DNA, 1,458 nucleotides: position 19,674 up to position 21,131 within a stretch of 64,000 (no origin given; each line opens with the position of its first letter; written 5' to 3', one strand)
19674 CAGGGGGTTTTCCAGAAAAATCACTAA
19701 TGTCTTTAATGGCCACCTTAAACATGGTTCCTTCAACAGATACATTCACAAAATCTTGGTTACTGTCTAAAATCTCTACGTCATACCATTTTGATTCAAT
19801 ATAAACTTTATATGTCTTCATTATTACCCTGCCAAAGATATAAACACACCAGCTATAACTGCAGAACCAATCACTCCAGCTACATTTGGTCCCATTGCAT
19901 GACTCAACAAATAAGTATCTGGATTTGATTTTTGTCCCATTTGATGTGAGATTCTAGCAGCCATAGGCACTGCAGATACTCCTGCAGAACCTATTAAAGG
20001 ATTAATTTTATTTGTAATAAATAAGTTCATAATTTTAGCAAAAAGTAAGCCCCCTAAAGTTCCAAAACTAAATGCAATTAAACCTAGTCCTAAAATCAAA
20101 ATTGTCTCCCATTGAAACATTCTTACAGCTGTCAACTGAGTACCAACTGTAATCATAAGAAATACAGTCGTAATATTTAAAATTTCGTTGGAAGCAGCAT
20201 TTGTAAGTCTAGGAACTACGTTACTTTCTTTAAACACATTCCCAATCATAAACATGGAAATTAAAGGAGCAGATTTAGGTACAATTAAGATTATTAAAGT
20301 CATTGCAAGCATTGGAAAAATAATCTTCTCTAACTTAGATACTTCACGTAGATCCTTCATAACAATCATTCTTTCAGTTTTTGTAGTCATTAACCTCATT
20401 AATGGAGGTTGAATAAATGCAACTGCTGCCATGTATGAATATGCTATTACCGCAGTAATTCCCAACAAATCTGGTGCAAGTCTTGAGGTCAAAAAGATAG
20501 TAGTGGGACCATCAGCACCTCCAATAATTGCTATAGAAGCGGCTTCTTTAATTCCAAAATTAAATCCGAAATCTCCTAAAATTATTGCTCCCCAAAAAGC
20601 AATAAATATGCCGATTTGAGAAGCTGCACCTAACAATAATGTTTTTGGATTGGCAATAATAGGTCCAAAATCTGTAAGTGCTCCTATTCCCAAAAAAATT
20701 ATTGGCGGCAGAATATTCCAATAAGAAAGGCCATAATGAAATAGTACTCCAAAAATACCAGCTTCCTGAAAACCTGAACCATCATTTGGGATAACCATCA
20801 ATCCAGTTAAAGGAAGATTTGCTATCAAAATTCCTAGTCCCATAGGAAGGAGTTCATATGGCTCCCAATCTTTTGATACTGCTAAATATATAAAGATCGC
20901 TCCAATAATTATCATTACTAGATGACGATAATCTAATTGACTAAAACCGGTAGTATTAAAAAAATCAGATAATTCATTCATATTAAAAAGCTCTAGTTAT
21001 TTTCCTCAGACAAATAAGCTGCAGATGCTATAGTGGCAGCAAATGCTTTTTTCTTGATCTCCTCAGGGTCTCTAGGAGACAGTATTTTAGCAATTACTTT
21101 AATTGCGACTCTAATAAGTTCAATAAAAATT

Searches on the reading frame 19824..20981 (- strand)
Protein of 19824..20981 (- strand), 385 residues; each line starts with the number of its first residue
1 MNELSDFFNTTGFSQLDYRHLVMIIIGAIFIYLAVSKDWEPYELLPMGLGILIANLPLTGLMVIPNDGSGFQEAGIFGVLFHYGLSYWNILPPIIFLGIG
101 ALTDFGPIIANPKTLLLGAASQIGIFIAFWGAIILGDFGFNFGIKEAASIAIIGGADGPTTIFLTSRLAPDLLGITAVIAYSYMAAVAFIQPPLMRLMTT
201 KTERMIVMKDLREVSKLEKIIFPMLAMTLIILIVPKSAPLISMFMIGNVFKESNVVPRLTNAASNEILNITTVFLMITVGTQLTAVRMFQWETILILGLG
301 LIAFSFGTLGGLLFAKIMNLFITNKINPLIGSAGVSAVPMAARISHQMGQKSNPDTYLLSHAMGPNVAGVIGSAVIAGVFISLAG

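Call 28: search_protein_families(library=ncbifam, max_evalue=1e-10, proteins=[window:19824-20981:-])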
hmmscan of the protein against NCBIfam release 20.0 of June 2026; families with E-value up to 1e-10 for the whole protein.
window:19824-20981:- (385 aa): 5 families
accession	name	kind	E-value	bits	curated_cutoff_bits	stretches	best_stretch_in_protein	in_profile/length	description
TIGR01109.1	Na_pump_decarbB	subfamily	3.3e-133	444.1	190.6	1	21-379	3-354/354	sodium ion-translocating decarboxylase subunit beta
NF012020.0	PRK15476.1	subfamily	8.3e-115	384.3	820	1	89-381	134-427/433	oxaloacetate decarboxylase subunit beta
NF012019.0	PRK15475.1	subfamily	4.2e-114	382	822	1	88-381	133-427/433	oxaloacetate decarboxylase subunit beta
NF012021.0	PRK15477.1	subfamily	5.9e-114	381.5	824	1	88-381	133-427/433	oxaloacetate decarboxylase subunit beta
TIGR03136.1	malonate_biotin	equivalog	2.1e-44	152.4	596.9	1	19-382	23-394/399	Na+-transporting malonate decarboxylase, carboxybiotin decarboxylase subunit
